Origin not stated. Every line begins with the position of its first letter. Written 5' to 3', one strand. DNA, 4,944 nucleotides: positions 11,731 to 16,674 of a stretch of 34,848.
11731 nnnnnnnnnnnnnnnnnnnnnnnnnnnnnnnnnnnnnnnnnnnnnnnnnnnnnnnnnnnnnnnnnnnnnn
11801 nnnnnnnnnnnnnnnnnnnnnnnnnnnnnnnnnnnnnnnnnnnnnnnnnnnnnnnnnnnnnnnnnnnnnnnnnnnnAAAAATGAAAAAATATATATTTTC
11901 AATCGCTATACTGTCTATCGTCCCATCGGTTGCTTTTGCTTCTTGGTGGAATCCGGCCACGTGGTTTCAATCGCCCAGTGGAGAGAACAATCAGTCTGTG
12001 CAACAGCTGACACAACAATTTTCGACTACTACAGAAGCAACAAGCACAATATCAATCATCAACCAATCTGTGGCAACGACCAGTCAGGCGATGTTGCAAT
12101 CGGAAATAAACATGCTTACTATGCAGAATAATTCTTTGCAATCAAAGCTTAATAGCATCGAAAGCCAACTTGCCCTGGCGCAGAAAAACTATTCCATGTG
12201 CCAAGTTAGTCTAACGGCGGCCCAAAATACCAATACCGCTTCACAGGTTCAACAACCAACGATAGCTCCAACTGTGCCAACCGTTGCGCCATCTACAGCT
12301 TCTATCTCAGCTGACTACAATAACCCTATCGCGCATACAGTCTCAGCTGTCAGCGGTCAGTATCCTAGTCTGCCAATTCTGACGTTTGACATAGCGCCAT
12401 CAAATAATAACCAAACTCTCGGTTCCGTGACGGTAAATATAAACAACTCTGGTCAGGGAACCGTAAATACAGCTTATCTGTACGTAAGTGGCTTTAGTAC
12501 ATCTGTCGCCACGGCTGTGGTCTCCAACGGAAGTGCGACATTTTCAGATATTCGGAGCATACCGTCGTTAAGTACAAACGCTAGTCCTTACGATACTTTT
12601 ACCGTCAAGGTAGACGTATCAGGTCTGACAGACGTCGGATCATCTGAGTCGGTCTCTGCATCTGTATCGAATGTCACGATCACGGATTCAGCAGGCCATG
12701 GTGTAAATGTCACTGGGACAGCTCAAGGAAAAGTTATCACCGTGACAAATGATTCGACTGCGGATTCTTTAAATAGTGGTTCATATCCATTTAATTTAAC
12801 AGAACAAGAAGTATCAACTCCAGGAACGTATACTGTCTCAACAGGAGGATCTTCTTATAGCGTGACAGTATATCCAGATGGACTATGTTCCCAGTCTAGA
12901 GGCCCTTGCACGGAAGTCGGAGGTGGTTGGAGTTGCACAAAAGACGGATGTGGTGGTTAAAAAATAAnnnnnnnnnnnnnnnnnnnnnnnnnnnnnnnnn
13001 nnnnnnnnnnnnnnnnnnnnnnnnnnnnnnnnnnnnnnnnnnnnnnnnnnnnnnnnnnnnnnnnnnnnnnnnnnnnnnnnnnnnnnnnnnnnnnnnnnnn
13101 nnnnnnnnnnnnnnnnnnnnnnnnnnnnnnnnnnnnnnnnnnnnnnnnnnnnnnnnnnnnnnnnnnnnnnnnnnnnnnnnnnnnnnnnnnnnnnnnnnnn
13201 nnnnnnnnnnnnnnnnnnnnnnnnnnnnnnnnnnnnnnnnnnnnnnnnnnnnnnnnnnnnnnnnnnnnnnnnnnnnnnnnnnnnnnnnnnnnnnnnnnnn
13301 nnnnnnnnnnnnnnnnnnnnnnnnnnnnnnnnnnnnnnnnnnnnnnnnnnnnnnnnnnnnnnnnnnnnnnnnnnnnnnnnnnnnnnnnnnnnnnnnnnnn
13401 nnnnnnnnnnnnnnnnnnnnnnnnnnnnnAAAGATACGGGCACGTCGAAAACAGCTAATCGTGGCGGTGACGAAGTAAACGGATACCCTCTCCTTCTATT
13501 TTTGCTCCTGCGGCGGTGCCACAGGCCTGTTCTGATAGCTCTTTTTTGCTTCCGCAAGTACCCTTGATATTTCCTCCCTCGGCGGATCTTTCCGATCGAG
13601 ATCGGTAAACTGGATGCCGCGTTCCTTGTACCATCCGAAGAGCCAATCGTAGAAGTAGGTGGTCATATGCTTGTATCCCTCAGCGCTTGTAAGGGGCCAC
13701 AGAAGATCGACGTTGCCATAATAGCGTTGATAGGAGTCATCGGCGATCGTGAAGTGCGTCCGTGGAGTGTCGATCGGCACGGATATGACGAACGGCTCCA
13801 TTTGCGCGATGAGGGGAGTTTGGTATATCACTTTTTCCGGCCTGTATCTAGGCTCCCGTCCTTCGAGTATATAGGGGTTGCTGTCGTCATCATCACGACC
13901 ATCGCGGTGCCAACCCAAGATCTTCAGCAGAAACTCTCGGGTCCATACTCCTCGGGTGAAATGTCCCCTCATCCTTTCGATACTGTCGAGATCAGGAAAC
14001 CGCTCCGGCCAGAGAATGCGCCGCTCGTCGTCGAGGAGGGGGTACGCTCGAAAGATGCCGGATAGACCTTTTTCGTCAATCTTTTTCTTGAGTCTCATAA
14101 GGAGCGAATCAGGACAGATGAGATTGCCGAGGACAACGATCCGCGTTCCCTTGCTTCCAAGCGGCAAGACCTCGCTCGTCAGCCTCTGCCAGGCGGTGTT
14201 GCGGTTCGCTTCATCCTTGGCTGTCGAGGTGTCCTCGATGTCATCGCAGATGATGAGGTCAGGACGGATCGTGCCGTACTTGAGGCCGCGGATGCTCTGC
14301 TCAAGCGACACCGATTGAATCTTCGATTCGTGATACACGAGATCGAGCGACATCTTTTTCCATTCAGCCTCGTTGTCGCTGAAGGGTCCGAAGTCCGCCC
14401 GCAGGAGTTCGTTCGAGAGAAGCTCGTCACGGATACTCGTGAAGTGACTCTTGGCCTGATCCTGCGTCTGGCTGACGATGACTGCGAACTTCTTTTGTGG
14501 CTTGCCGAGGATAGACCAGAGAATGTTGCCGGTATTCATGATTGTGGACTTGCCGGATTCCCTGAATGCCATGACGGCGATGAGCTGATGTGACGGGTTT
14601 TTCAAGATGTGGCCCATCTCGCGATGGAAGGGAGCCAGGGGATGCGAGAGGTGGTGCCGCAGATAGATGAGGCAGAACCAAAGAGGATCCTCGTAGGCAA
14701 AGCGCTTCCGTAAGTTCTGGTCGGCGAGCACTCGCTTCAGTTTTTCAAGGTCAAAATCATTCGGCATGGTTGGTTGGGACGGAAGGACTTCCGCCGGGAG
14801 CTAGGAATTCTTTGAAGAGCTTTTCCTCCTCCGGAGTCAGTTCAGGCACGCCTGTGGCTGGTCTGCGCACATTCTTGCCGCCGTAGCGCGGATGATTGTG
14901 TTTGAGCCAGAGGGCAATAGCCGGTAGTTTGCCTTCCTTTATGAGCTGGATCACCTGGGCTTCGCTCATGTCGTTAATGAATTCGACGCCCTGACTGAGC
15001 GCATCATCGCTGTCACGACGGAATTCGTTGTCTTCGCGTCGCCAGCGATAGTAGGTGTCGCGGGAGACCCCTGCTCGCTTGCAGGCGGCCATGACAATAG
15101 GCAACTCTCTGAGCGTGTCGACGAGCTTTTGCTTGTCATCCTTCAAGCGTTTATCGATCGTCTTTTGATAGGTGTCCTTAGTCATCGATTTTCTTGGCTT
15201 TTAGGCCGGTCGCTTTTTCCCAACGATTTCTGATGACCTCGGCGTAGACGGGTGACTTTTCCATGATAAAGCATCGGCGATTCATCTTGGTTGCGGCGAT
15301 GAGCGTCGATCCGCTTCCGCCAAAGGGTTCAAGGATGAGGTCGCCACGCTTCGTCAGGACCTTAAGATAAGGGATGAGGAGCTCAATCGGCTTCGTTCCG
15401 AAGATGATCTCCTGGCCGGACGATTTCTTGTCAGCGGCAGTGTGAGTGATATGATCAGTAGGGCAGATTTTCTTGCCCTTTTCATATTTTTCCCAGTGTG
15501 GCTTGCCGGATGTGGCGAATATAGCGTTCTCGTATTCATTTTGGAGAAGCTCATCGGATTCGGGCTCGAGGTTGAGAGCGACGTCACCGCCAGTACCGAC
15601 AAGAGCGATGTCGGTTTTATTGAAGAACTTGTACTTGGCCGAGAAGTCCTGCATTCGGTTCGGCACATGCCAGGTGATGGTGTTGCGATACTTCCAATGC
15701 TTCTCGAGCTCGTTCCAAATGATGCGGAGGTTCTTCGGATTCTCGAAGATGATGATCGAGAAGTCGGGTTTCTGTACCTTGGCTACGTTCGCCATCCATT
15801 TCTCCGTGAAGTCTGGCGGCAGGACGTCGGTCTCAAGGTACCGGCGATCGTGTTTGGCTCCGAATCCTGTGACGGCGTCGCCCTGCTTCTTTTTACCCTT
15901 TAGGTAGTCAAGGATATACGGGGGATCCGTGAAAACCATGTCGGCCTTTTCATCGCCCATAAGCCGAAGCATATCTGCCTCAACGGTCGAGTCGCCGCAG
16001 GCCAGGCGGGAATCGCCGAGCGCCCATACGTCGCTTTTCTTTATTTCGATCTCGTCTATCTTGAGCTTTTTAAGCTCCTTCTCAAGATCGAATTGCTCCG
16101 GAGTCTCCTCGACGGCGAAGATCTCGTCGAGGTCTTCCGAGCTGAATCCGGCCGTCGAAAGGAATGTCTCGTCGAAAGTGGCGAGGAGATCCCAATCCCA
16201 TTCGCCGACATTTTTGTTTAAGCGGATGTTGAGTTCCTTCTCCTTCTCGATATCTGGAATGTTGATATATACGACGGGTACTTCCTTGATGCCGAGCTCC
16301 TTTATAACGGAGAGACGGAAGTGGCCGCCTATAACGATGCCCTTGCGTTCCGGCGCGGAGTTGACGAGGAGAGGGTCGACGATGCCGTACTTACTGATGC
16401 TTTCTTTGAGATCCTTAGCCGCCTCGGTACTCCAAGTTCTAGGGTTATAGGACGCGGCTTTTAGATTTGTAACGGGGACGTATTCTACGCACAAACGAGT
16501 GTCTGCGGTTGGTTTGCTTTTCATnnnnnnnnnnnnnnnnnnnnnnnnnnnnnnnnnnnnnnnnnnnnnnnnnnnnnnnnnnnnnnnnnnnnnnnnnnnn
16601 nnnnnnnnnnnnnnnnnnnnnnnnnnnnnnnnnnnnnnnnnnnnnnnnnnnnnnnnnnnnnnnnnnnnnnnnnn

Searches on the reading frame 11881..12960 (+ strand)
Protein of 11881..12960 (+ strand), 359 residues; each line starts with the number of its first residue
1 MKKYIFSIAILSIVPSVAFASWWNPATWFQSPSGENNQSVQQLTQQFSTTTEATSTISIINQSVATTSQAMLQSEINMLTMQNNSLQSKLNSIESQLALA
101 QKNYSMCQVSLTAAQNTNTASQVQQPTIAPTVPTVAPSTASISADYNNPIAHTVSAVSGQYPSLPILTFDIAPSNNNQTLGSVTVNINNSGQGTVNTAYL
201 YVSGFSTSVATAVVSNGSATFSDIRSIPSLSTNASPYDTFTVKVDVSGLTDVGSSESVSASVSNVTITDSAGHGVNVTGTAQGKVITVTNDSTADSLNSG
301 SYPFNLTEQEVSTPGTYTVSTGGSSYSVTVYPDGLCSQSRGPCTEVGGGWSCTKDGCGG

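Call 12: search_protein_families(library=pfam, proteins=[window:11881-12960:+], max_evalue=0.01)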
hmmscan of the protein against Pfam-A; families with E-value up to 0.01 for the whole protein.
window:11881-12960:+ (359 aa): 1 family
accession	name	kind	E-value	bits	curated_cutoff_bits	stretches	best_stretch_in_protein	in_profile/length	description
PF15294.11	Leu_zip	-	0.0002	21.4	28.2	1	67-126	126-185/275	Leucine zipper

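Call 39: search_protein_families(library=phrogs, proteins=[window:11881-12960:+], max_evalue=0.001)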
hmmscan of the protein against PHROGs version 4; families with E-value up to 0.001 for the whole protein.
window:11881-12960:+ (359 aa): 0 families

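Call 72: search_protein_families(library=padloc, proteins=[window:11881-12960:+], max_evalue=0.001)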
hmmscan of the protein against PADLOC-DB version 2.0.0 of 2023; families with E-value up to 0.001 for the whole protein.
window:11881-12960:+ (359 aa): 0 families

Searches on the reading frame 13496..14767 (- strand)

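Call 14: search_protein_families(library=pfam, proteins=[window:13496-14767:-], max_evalue=0.01)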
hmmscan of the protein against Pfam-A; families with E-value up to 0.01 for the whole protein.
window:13496-14767:- (423 aa): 1 family
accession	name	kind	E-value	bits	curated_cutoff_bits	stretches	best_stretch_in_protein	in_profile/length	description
PF05876.18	GpA_ATPase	-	0.0002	21.5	25.6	1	42-188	9-149/247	Phage terminase large subunit gpA, ATPase domain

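Call 39: search_protein_families(library=phrogs, proteins=[window:13496-14767:-], max_evalue=0.001)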
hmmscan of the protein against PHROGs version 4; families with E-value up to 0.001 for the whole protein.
window:13496-14767:- (423 aa): 4 families
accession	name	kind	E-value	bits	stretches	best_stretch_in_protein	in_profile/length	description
phrog_38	-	head and packaging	3.1e-43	149.5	1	17-278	266-515/760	terminase large subunit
phrog_14112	-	unknown function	1.6e-11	45.1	1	54-200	97-243/247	-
phrog_4758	-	head and packaging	2.7e-05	24.6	1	60-215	57-206/243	terminase large subunit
phrog_17672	-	head and packaging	7.4e-05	22.8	1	59-214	64-215/395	terminase large subunit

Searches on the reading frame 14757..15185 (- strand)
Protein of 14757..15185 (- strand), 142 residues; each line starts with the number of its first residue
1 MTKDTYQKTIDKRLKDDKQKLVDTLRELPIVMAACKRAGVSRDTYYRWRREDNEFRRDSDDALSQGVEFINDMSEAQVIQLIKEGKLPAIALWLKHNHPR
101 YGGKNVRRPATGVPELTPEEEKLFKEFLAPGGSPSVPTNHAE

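Call 14: search_protein_families(library=pfam, proteins=[window:14757-15185:-], max_evalue=0.01)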
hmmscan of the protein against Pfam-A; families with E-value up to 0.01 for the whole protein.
window:14757-15185:- (142 aa): 6 families
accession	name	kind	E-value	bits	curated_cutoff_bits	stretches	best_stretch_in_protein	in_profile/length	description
PF13022.12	HTH_Tnp_1_2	-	3.7e-06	27.5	27.9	1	34-97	32-96/122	Helix-turn-helix of insertion element transposase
PF12728.13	HTH_17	-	0.00032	21.3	27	0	34-51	7-24/51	Helix-turn-helix domain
PF01527.26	HTH_Tnp_1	-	0.0014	19.2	24.1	1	31-57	26-52/75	Transposase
PF13551.12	HTH_29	-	0.0023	18.4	28.1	0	31-50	15-34/64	Winged helix-turn helix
PF13518.12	HTH_28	-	0.0031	18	25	1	31-51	15-35/52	Helix-turn-helix domain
PF13384.12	HTH_23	-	0.0044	17.3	24.6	0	32-50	21-39/50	Homeodomain-like domain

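Call 39: search_protein_families(library=phrogs, proteins=[window:14757-15185:-], max_evalue=0.001)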
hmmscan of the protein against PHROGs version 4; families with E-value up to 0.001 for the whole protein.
window:14757-15185:- (142 aa): 6 families
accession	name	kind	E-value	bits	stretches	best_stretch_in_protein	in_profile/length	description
phrog_4044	-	head and packaging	1.5e-10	41.9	1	8-70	19-81/180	terminase small subunit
phrog_157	-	integration and excision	1.2e-05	25.6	1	16-64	203-253/580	transposase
phrog_21036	-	unknown function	3.8e-05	24.6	1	21-68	3-50/109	-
phrog_12375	-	DNA, RNA and nucleotide metabolism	4.3e-05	24.7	1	14-51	8-45/100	DNA binding protein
phrog_1482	-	head and packaging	0.00021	21.9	1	33-73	35-76/147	terminase small subunit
phrog_4102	-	head and packaging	0.00098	20.3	0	16-54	18-56/166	terminase small subunit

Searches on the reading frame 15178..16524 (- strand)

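Call 15: search_protein_families(library=pfam, proteins=[window:15178-16524:-], max_evalue=0.01)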
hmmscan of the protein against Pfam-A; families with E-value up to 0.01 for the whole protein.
window:15178-16524:- (448 aa): 4 families
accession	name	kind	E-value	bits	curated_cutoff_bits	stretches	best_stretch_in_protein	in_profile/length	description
PF01555.25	N6_N4_Mtase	-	4.5e-22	79.5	26.7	1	195-431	2-219/221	DNA methylase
PF02195.25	ParB_N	-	4e-10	40.1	26.3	1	13-93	3-84/95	ParB N-terminal domain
PF01170.24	UPF0020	-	0.00032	20.9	22.3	0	392-439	27-73/197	RMKL-like, methyltransferase domain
PF03602.21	Cons_hypoth95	-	0.0018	18.4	24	0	182-204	101-124/182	Conserved hypothetical protein 95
